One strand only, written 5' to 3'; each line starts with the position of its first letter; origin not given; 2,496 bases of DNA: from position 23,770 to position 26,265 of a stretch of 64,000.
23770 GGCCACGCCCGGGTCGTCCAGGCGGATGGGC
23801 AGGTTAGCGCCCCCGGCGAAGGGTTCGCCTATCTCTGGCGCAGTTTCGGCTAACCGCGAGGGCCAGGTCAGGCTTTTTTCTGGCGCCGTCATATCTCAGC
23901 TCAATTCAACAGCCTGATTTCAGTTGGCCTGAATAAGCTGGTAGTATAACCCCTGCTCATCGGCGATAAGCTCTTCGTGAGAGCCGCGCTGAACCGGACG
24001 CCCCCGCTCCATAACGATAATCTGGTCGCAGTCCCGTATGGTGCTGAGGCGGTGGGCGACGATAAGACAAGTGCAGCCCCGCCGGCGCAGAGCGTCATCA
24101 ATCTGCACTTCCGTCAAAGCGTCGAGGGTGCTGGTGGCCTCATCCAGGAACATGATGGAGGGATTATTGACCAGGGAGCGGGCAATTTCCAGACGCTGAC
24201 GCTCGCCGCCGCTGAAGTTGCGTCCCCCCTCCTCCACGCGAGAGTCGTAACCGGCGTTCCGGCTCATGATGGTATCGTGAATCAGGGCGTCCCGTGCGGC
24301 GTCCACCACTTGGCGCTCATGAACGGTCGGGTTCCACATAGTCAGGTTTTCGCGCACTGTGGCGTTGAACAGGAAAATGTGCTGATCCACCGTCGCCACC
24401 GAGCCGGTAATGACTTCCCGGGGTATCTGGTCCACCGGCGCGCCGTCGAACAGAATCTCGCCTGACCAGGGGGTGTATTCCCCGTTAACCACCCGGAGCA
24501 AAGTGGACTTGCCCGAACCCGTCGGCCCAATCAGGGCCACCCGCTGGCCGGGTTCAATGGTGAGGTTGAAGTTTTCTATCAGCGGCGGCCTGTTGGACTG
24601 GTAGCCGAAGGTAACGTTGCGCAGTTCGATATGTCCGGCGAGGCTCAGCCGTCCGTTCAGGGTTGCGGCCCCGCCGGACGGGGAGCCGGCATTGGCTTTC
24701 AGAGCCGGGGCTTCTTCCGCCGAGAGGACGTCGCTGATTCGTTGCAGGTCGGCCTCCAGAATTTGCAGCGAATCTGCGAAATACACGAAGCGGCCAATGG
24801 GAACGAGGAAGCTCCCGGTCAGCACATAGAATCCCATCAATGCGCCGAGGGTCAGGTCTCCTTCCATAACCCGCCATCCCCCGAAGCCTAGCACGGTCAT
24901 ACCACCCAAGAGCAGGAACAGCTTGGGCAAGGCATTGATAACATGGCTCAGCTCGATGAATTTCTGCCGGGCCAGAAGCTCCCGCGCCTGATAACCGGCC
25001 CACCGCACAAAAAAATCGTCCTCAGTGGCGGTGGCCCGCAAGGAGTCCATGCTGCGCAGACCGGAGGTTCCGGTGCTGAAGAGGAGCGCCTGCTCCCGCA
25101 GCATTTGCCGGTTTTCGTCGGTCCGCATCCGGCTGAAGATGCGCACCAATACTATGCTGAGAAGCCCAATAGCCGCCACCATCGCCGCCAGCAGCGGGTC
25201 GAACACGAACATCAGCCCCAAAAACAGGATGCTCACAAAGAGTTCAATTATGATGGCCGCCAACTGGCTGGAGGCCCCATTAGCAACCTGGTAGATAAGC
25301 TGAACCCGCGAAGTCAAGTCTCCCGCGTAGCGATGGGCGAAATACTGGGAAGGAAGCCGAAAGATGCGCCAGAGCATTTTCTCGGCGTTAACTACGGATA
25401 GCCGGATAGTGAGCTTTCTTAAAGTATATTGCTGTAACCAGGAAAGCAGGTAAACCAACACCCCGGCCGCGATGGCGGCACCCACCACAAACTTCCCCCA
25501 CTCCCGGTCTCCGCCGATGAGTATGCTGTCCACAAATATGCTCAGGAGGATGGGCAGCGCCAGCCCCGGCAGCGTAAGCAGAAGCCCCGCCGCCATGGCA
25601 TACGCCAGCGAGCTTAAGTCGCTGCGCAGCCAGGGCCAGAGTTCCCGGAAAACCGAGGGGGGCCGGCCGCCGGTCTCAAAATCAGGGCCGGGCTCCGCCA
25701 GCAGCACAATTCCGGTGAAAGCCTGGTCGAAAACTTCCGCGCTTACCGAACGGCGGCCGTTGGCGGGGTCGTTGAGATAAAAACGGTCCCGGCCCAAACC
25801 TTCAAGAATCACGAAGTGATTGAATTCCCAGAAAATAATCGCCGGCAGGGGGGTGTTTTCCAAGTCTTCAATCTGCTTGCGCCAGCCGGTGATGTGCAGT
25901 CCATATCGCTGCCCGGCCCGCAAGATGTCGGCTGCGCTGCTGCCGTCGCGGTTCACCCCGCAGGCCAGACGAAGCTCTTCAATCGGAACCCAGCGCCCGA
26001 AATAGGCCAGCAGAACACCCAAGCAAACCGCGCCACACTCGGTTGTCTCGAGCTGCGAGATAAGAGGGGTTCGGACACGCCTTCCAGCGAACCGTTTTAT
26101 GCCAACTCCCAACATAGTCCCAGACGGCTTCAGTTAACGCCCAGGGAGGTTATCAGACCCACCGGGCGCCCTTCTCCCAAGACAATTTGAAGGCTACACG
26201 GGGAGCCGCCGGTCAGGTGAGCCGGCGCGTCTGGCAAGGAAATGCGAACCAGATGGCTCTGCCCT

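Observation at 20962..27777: Orphan double-glycine peptide locus: two unannotated 58-aa precursors feeding a C39-peptidase/ABC/HlyD exporter, with no tailoring, immunity or sensor genes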

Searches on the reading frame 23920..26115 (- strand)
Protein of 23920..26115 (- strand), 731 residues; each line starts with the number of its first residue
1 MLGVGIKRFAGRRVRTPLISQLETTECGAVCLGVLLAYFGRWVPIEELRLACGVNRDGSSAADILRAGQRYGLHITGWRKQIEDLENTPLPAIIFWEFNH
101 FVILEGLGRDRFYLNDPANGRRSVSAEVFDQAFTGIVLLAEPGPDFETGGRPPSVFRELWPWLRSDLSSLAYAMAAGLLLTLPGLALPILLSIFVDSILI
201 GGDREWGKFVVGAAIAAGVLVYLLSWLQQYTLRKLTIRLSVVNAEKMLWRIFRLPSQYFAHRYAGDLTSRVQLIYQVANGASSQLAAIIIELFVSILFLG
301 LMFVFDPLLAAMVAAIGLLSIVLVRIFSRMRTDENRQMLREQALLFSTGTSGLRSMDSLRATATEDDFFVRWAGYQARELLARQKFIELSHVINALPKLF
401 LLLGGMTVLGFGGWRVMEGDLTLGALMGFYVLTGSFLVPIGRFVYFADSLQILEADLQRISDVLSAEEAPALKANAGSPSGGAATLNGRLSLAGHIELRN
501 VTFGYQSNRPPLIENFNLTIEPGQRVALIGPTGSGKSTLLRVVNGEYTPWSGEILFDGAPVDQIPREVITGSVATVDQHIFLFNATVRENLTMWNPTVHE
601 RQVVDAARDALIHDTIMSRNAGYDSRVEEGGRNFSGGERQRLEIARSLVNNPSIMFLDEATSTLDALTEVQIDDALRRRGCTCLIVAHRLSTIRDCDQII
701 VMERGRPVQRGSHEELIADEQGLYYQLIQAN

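Call 3: search_protein_families(library=ncbifam, proteins=[window:23920-26115:-], max_evalue=1)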
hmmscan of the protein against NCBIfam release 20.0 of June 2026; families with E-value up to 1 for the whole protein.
window:23920-26115:- (731 aa): 197 families (the best 25 are shown)
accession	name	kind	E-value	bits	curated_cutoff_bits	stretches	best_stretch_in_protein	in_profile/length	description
TIGR03796.1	NHLM_micro_ABC1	equivalog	2.1e-276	918.8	853.3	1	15-729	1-710/710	NHLP family bacteriocin export ABC transporter peptidase/permease/ATPase subunit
TIGR01846.1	type_I_sec_HlyB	subfamily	1.3e-106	357.6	725.55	1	29-729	2-690/694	type I secretion system permease/ATPase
TIGR03797.1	NHLM_micro_ABC2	equivalog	1.1e-98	331.6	709.4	1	164-729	132-683/686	NHLP bacteriocin export ABC transporter permease/ATPase subunit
TIGR03375.1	type_I_sec_LssB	subfamily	1e-88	298.4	693.1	1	31-719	6-691/696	type I secretion system permease/ATPase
TIGR01193.1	bacteriocin_ABC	subfamily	9.6e-81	272.3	523.85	1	21-729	1-707/708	peptide cleavage/export ABC transporter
TIGR02203.1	MsbA_lipidA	equivalog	5.9e-80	269.4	602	1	156-728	2-566/572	lipid A export permease/ATP-binding protein MsbA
TIGR02204.1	MsbA_rel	hypoth_equivalog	1.9e-75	254.7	780.4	1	156-728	6-572/576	ABC transporter, permease/ATP-binding protein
NF052233.1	CphA_assoc_ABC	equivalog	2.9e-73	247.4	880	1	187-730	203-742/766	cyanophycin metabolism-associated ABC transporter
TIGR00958.1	3a01208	subfamily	2.9e-70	237.4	874.6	1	247-728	240-711/711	antigen peptide transporter 2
NF010178.0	PRK13657.1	equivalog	1.3e-68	231.9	733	1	173-730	24-569/588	glucan ABC transporter ATP-binding protein/ permease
NF045513.1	HepA_fam_ABC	equivalog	3e-67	227.4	725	1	219-723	106-602/610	heterocyst formation ABC transporter subunit HepA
TIGR01842.1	type_I_sec_PrtD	subfamily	1.9e-66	224.8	510.15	1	214-718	52-542/544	type I secretion system permease/ATPase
NF008381.0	PRK11176.1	equivalog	2.6e-61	207.7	867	2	493-729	339-577/582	lipid A ABC transporter ATP-binding protein/permease MsbA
NF008055.0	PRK10789.1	equivalog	1.4e-60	205.4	845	1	178-726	26-566/590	SmdA family multidrug ABC transporter permease/ATP-binding protein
NF008364.0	PRK11160.1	equivalog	2.4e-60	204.7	630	1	289-729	142-573/575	heme ABC transporter ATP-binding protein/permease CydC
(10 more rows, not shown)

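Call 4: search_protein_families(library=pfam, proteins=[window:23920-26115:-], max_evalue=1)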
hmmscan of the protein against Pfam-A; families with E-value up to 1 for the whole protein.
window:23920-26115:- (731 aa): 17 families
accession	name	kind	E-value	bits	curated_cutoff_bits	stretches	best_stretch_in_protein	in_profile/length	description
PF00005.33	ABC_tran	-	1.4e-32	113.6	25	1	514-662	2-137/137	ABC transporter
PF03412.21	Peptidase_C39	-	8.3e-32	110.3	22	1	16-143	2-131/133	Peptidase C39 family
PF00664.28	ABC_membrane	-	4.6e-25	89.3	28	1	173-438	4-272/274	ABC transporter transmembrane region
PF02463.25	SMC_N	-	0.0013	18.6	40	1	633-702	136-211/220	RecF/RecN/SMC N terminal domain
PF13555.12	AAA_29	-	0.0023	18.1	27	1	519-540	18-39/61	P-loop containing region of AAA domain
PF25199.1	nSTAND_NTPase5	-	0.018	15.3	34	1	525-541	43-59/145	Novel STAND NTPase 5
PF13481.12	AAA_25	-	0.027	14.5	27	1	506-556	16-64/195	AAA domain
PF13191.12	AAA_16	-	0.063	14.2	32.6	1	525-550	26-51/167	AAA ATPase domain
PF13521.12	AAA_28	-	0.076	13.7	27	1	525-554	1-31/164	AAA domain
PF03193.22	RsgA_GTPase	-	0.093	13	30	1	521-549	105-132/174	RsgA GTPase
PF13529.12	Peptidase_C39_2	-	0.1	13.6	24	0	17-117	4-142/143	Peptidase_C39 like family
PF13401.12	AAA_22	-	0.12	13.2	27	1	526-550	8-32/130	AAA domain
PF00004.35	AAA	-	0.13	13.2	21.2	0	527-546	2-21/131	ATPase family associated with various cellular activities (AAA)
PF13476.12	AAA_23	-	0.22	12.6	27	1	518-541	13-37/201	AAA domain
PF13304.12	AAA_21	-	0.23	11.9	27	1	527-543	3-19/304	AAA domain, putative AbiEii toxin, Type IV TA system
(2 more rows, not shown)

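Call 7: find_related_loci(query=window:23920-26115:-, collection=genome_contigs, flank=10000)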
Query window:23920-26115:- (731 aa) in genome_contigs; peptide patterns used: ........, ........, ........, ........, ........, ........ (x = any residue, [..] = any of these).
150 stretches matched a pattern; 127 encode a relative of the query (tblastn E <= 1e-3); the best 80 are kept; 80 distinct loci.
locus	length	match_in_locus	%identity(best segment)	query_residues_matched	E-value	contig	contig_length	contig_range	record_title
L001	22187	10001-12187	69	6-731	0e+0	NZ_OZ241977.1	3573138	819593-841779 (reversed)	MAG: Candidatus Poriferisocius sp. isolate 487b4cec-4729-4ab4-8a52-7084cce3f8e8 chromosome 1, complete sequence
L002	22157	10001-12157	66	17-731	0e+0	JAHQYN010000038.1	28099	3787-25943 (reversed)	MAG: Acidimicrobiia bacterium isolate 11 NODE_2423_length_28099_cov_11.6123_ID_4845, whole genome shotgun sequence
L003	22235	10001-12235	62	7-731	0e+0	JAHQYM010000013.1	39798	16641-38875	MAG: Acidimicrobiia bacterium isolate 10 NODE_1500_length_39798_cov_16.7797_ID_2999, whole genome shotgun sequence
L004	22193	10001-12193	61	1-731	0e+0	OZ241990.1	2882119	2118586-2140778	MAG: Dehalococcoidia bacterium isolate d9b70d22-ccba-4877-9798-0c06ee0d6e53 genome assembly, chromosome: 1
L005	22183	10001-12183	70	6-731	0e+0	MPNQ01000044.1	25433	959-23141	MAG: marine group bacterium Sva0996 bin134 NODE_2743_length_25433_cov_19.9738_ID_5485, whole genome shotgun sequence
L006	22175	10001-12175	59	9-728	0e+0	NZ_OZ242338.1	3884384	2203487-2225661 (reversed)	MAG: Candidatus Poriferisocius sp. isolate b1648d6f-d579-441a-9e02-68cbdfacbddd chromosome 1, complete sequence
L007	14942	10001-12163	57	12-731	0e+0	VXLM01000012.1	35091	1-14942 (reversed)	MAG: Dehalococcoidia bacterium isolate SB0661_bin_13 NODE_1212_length_35091_cov_20.888515, whole genome shotgun sequence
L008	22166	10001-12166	60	12-728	0e+0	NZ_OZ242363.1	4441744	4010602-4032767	MAG: Candidatus Poriferisodalis sp. isolate 3ecd5611-abd8-4ec1-8e8b-c033b5c04d4f chromosome 1, complete sequence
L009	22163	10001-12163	57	12-731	0e+0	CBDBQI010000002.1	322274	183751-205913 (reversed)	MAG: Dehalococcoidia bacterium isolate aa297ee3-c136-429f-8284-2fbc07899539 genome assembly, contig: contig_2, whole gen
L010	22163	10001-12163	58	12-731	0e+0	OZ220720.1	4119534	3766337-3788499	MAG: Dehalococcoidia bacterium isolate c1ccb28d-03af-49da-9b48-84a9185dfe7a genome assembly, chromosome: 1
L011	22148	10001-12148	59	16-731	0e+0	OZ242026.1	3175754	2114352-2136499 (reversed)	MAG: Nitrospirales bacterium isolate ad4af3c8-44ab-4a5f-8523-14f9326d4af7 genome assembly, chromosome: 1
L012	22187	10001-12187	57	12-731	0e+0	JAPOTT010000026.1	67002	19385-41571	MAG: bacterium isolate CAR3_bin_7 NODE_135_length_67002_cov_15.0396, whole genome shotgun sequence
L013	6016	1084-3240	56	13-731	0e+0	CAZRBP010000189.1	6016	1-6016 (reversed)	MAG TPA_asm: uncultured Pseudomonadales bacterium isolate SRP109090_co2_144 genome assembly, contig: NODE_20209_length_6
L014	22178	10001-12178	58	12-731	0e+0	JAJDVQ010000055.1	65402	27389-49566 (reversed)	MAG: Acidimicrobiia bacterium isolate jk18x22bins.55 k141_207078, whole genome shotgun sequence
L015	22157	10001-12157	57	12-730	0e+0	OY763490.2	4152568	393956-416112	MAG: Acidimicrobiales bacterium isolate e420a23f-e807-4b73-8760-6b68b197cd4b genome assembly, chromosome: 1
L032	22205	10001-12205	57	12-731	0e+0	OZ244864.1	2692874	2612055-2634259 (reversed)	MAG: Candidatus Poriferisodalis sp. isolate a517203e-93c6-4a9b-8abd-1c58bad8a0d8 genome assembly, chromosome: 1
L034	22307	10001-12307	55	12-731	0e+0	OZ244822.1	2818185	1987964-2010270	MAG: Candidatus Aldehydirespirator sp. isolate 35bfcaf5-8220-4494-8a82-73b50c7a5dd2 genome assembly, chromosome: 1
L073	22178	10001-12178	58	12-731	0e+0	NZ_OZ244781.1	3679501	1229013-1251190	MAG: Candidatus Poriferisodalis sp. isolate c3018eb0-1123-4d97-bc7b-de5a35ff26ec chromosome 1, complete sequence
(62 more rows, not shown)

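Call 19: search_protein_families(library=pfam, max_evalue=0.0001, proteins=[L008:6472-8994:+, L008:3817-6360:+, L032:6357-8936:+, L006:6624-8123:+, L006:8126-8869:+, L034:5306-6337:+, L034:6334-7365:+, L034:7473-8798:+, L073:7655-8710:+, L073:3580-5958:+])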
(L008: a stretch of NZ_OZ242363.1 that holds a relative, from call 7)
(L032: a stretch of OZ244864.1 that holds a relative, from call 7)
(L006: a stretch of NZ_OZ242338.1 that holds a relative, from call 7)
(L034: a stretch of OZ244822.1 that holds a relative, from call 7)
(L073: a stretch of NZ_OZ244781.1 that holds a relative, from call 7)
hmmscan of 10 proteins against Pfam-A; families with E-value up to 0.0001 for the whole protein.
L008:6472-8994:+ (840 aa): 1 family
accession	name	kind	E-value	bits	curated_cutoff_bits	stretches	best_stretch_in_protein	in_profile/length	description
PF02515.22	CoA_transf_3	-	1.7e-162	541.2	23.3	2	442-815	1-366/366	CoA-transferase family III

L008:3817-6360:+ (847 aa): 1 family
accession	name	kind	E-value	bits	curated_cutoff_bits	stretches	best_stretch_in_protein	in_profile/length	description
PF02515.22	CoA_transf_3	-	1.7e-157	524.7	23.3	2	445-822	1-366/366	CoA-transferase family III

L032:6357-8936:+ (859 aa): 1 family
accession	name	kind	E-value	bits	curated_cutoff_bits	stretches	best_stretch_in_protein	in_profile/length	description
PF02515.22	CoA_transf_3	-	9.1e-165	548.6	23.3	2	456-834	1-366/366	CoA-transferase family III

L006:6624-8123:+ (499 aa): 3 families
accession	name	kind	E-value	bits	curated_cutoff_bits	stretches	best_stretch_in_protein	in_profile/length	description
PF09334.17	tRNA-synt_1g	-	1.4e-101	340.5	20.1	2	150-355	177-390/391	tRNA synthetases class I (M)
PF00133.28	tRNA-synt_1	-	9.1e-25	87.7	22.7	2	3-212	24-244/414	tRNA synthetases class I (I, L, M and V)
PF01406.26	tRNA-synt_1e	-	1.7e-13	51.1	27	1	13-153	19-160/301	tRNA synthetases class I (C) catalytic domain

L006:8126-8869:+ (247 aa): 1 family
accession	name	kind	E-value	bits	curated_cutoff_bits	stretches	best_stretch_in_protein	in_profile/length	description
PF01026.27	TatD_DNase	-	1.5e-72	244.5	27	1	4-244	1-252/253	TatD related DNase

L034:5306-6337:+ (343 aa): 1 family
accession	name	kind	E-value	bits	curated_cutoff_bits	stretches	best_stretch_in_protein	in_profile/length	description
PF04168.17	Alpha-E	-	1.6e-60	205.8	20.8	1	3-296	2-289/294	A predicted alpha-helical domain with a conserved ER motif.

L034:6334-7365:+ (343 aa): 2 families
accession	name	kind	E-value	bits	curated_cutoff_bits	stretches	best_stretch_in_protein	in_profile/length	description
PF01841.26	Transglut_core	-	1.3e-22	80.5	23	1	131-263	4-108/108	Transglutaminase-like superfamily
PF08379.15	Bact_transglu_N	-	4e-16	59.9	27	1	3-81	1-80/80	Bacterial transglutaminase-like N-terminal region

L034:7473-8798:+ (441 aa): 1 family
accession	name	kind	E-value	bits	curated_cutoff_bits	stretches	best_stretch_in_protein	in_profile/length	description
PF01053.26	Cys_Met_Meta_PP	-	8.1e-129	429.9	27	1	12-435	1-380/381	Cys/Met metabolism PLP-dependent enzyme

L073:7655-8710:+ (351 aa): 2 families
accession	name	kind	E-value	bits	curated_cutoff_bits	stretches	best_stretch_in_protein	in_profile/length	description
PF02769.27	AIRS_C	-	1.2e-26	94.1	23.1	1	178-340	5-149/156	AIR synthase related protein, C-terminal domain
PF00586.29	AIRS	-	8.8e-20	71.6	24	1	58-163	14-112/112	AIR synthase related protein, N-terminal domain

L073:3580-5958:+ (792 aa): 3 families
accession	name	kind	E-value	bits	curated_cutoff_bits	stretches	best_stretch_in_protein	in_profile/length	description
PF02769.27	AIRS_C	-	4.7e-50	170.2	23.1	2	206-362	2-154/156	AIR synthase related protein, C-terminal domain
PF00586.29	AIRS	-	1e-47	161.6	24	2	78-193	1-112/112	AIR synthase related protein, N-terminal domain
PF18072.6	FGAR-AT_linker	-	4.7e-15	56.3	26.6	1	15-57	5-50/50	Formylglycinamide ribonucleotide amidotransferase linker domain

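Call 59: find_related_loci(query=window:23920-26115:-, collection=metagenome_contigs, flank=6000)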
Query window:23920-26115:- (731 aa) in metagenome_contigs; peptide patterns used: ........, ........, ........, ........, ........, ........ (x = any residue, [..] = any of these).
122 stretches matched a pattern; 82 encode a relative of the query (tblastn E <= 1e-3); the best 80 are kept; 80 distinct loci.
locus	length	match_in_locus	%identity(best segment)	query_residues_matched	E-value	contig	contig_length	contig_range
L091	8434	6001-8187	69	6-731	0e+0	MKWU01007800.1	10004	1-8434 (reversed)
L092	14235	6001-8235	62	7-731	0e+0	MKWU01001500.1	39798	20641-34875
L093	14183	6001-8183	70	6-731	0e+0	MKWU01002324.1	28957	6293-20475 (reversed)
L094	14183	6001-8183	70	6-731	0e+0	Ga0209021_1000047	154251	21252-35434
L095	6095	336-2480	57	17-731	0e+0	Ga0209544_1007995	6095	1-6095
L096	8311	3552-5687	58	16-727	0e+0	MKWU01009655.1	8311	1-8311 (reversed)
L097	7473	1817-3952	58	16-727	0e+0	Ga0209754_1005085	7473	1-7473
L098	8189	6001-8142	56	16-729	0e+0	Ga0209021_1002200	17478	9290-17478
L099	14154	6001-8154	53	12-731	0e+0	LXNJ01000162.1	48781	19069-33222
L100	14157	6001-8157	66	17-731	0e+0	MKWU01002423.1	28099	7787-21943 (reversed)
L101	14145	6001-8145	45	12-731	0e+0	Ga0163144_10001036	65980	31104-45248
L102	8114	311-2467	46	8-731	0e+0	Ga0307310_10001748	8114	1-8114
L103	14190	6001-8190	44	12-730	0e+0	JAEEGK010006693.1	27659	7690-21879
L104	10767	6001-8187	43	9-730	0e+0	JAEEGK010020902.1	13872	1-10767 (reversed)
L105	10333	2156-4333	43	12-730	0e+0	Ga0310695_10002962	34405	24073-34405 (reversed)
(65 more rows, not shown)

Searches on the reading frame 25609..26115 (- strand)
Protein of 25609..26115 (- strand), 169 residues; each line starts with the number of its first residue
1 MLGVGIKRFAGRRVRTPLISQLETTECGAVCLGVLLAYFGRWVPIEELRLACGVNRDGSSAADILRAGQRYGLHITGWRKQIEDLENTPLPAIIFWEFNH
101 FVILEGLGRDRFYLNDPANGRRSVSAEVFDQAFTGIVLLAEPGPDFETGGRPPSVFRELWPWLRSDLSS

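Call 28: search_solved_structures(query=window:25609-26115:-, max_evalue=0.001, show_alignments=2)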
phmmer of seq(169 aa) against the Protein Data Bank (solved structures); distinct sequences matched with E-value up to 0.001: 12.
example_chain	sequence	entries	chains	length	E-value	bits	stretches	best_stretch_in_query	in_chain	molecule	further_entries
6mpz_A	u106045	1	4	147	7.9e-39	136.6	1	12-143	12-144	Double Glycine Motif Protease domain from AMS/PCAT Transporter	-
4s0f_A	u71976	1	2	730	8e-12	48.6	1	18-152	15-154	ABC-type bacteriocin transporter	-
4ry2_A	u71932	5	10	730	8e-12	48.6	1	18-152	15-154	ABC-type bacteriocin transporter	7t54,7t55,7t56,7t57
8vp3_A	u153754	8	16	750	8.3e-12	48.5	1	18-151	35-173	ABC-type bacteriocin transporter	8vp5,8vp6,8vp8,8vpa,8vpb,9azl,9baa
7n87_A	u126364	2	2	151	1.7e-11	47.5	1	18-149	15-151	ABC-type bacteriocin transporter | Peptidase C39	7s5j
6v9z_A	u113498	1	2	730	1.5e-10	44.5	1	18-152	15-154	ABC-type bacteriocin transporter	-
8vp9_A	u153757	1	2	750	5.5e-09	39.4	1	19-152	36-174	ABC-type bacteriocin transporter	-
8hf6_A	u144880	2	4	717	2.7e-08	37.1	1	17-148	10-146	Competence factor transporting ATP-binding protein/permease ComA | Transport/processing ATP-binding protein ComA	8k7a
8hf4_A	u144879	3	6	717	2.7e-08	37.1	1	17-148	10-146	Transport/processing ATP-binding protein ComA | Competence factor transporting ATP-binding protein/permease ComA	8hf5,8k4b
8hf7_A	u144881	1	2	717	2.7e-08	37.1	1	17-148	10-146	Competence factor transporting ATP-binding protein/permease ComA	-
3k8u_A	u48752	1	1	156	6.7e-07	32.6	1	17-147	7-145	Putative ABC transporter, ATP-binding protein ComA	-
5xe8_A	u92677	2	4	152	1.1e-06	31.9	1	18-147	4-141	Putative ABC transporter, ATP-binding protein ComA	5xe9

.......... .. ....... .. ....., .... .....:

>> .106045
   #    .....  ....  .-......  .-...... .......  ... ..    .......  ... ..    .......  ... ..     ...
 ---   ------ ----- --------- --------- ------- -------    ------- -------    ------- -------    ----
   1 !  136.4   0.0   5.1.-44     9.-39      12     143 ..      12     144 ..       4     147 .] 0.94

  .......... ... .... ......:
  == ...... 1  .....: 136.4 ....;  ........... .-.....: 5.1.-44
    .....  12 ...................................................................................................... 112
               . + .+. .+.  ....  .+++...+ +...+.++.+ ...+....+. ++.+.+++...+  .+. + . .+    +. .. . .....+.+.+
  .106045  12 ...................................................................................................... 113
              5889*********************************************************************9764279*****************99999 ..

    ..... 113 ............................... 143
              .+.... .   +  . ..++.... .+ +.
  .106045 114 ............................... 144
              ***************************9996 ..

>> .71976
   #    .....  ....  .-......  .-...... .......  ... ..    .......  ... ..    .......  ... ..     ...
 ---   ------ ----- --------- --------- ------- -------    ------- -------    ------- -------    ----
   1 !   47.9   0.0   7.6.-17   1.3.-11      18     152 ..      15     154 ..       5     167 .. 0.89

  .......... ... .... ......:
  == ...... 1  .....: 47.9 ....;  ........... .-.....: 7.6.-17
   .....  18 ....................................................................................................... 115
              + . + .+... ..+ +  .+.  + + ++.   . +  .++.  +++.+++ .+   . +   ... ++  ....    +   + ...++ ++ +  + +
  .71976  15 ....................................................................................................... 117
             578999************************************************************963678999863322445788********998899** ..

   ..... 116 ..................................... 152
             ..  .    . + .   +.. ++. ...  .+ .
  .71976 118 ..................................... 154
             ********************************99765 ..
